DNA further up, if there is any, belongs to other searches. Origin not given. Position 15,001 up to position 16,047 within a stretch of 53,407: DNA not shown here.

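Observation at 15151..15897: Enzyme I reduced to its N-terminal half: no PEP-binding domain anywhere nearby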

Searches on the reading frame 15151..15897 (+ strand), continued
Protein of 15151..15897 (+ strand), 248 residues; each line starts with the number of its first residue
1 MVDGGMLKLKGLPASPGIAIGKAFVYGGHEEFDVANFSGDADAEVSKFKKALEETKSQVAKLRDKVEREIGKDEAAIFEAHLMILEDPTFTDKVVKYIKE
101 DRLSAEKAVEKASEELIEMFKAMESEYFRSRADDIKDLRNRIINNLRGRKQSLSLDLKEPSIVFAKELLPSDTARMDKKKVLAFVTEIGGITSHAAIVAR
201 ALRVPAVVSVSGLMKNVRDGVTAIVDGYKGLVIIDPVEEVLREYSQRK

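Call 19: search_solved_structures(query=window:15151-15897:+, show_alignments=2, max_evalue=0.00001)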
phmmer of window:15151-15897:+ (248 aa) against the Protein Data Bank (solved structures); distinct sequences matched with E-value up to 0.00001: 13.
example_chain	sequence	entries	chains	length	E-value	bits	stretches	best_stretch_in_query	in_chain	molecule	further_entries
5woy_A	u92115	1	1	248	9.3e-58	198.9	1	9-248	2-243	Phosphoenolpyruvate-protein phosphotransferase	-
2hro_A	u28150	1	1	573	3.3e-52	180.8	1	8-247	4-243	Phosphoenolpyruvate-protein phosphotransferase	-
2wqd_A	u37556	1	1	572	1.5e-46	162.2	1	9-246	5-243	PHOSPHOENOLPYRUVATE-PROTEIN PHOSPHOTRANSFERASE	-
1eza_A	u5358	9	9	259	2.1e-38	135.6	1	9-242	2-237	ENZYME I | PHOSPHOTRANSFERASE SYSTEM, ENZYME I | PROTEIN (PHOSPHOTRANSFER SYSTEM, ENZYME I)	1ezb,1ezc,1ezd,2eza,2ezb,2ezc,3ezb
3eza_A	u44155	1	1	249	2.2e-38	135.5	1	9-242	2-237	PHOSPHOTRANSFERASE SYSTEM, ENZYME I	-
1zym_A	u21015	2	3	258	2.4e-38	135.4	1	9-242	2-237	ENZYME I | Phosphoenolpyruvate-protein phosphotransferase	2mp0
2kx9_A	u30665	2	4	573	1.6e-37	132.7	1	9-242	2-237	Phosphoenolpyruvate-protein phosphotransferase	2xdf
2hwg_A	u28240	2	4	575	1.6e-37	132.7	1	9-242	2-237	Phosphoenolpyruvate-protein phosphotransferase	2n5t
2l5h_A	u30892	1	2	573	2.4e-36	128.9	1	9-242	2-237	Phosphoenolpyruvate-protein phosphotransferase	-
5t1o_B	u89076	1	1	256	2.4e-21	79.8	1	9-245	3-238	Phosphoenolpyruvate-protein phosphotransferase PtsP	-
5t12_A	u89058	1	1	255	2.8e-21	79.6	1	9-245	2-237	Phosphoenolpyruvate--protein phosphotransferase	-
9dae_A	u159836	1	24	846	2.1e-10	44.1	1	157-242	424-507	Phosphoenolpyruvate synthase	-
8a8e_A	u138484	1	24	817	3.6e-08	36.7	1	178-243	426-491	Phosphoenolpyruvate synthase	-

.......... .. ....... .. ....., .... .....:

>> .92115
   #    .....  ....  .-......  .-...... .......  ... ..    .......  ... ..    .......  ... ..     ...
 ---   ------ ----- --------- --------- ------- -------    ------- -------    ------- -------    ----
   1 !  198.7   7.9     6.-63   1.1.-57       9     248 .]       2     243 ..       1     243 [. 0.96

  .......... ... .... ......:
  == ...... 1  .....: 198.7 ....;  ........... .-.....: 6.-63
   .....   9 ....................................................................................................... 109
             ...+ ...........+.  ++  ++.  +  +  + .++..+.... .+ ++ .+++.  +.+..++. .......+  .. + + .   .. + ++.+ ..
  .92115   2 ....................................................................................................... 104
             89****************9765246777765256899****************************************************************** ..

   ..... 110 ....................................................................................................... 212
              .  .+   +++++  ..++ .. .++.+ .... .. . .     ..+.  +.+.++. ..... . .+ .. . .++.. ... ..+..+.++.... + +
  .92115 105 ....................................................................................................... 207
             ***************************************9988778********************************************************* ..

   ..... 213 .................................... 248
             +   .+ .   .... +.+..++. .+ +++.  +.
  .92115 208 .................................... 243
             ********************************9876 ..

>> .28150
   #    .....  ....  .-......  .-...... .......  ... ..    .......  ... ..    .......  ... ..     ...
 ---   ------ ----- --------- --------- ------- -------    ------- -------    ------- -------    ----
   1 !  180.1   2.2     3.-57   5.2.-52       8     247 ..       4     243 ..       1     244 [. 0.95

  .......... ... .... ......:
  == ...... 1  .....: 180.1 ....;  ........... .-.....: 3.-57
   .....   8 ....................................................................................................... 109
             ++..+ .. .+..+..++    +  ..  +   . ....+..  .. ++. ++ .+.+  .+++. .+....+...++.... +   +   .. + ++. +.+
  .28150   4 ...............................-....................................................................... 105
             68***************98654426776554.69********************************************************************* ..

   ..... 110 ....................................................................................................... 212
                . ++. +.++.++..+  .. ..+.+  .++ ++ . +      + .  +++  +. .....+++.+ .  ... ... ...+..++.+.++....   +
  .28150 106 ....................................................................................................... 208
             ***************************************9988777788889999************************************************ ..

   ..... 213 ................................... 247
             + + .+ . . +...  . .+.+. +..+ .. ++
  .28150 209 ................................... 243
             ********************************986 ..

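Call 20: search_solved_structures(query=L001:1584-3194:-, show_alignments=2, max_evalue=0.001)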
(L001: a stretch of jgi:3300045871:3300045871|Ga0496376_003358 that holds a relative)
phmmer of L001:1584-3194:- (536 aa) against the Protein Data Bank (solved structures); distinct sequences matched with E-value up to 0.001: 25.
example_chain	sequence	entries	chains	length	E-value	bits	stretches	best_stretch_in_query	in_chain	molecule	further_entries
9pzl_A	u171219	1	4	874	1.4e-152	512.2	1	8-529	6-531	Pyruvate, phosphate dikinase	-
1kbl_A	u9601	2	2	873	1.4e-152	512.2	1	8-529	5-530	PYRUVATE PHOSPHATE DIKINASE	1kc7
1ggo_A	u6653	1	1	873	7.1e-152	509.9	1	8-529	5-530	PROTEIN (PYRUVATE, PHOSPHATE DIKINASE)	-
1dik_A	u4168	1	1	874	9.4e-152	509.5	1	8-529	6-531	PYRUVATE PHOSPHATE DIKINASE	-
1jde_A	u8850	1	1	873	9.6e-152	509.5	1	8-529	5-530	PYRUVATE, PHOSPHATE DIKINASE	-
2dik_A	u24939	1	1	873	6.6e-151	506.7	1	8-529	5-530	PROTEIN (PYRUVATE PHOSPHATE DIKINASE)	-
2r82_A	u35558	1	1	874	1.2e-150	505.8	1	8-529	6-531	Pyruvate, phosphate dikinase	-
5jvj_A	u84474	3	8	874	1.5e-144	485.7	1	18-528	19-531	Pyruvate, phosphate dikinase, chloroplastic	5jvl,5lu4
5jvn_A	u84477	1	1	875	4e-144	484.3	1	18-529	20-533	Pyruvate, phosphate dikinase, chloroplastic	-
1vbg_A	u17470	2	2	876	5.7e-142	477.2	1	19-527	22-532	pyruvate,orthophosphate dikinase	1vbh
2x0s_A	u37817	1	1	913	5.9e-137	460.7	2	20-292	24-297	PYRUVATE PHOSPHATE DIKINASE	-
2fm4_A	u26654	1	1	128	1.2e-29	106.6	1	392-508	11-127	Pyruvate, phosphate dikinase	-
8a8e_A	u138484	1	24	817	1.5e-17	66.8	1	387-476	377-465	Phosphoenolpyruvate synthase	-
9dae_A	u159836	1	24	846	3.6e-17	65.5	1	297-513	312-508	Phosphoenolpyruvate synthase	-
2ols_A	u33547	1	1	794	1.9e-10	43.3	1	410-470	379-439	Phosphoenolpyruvate synthase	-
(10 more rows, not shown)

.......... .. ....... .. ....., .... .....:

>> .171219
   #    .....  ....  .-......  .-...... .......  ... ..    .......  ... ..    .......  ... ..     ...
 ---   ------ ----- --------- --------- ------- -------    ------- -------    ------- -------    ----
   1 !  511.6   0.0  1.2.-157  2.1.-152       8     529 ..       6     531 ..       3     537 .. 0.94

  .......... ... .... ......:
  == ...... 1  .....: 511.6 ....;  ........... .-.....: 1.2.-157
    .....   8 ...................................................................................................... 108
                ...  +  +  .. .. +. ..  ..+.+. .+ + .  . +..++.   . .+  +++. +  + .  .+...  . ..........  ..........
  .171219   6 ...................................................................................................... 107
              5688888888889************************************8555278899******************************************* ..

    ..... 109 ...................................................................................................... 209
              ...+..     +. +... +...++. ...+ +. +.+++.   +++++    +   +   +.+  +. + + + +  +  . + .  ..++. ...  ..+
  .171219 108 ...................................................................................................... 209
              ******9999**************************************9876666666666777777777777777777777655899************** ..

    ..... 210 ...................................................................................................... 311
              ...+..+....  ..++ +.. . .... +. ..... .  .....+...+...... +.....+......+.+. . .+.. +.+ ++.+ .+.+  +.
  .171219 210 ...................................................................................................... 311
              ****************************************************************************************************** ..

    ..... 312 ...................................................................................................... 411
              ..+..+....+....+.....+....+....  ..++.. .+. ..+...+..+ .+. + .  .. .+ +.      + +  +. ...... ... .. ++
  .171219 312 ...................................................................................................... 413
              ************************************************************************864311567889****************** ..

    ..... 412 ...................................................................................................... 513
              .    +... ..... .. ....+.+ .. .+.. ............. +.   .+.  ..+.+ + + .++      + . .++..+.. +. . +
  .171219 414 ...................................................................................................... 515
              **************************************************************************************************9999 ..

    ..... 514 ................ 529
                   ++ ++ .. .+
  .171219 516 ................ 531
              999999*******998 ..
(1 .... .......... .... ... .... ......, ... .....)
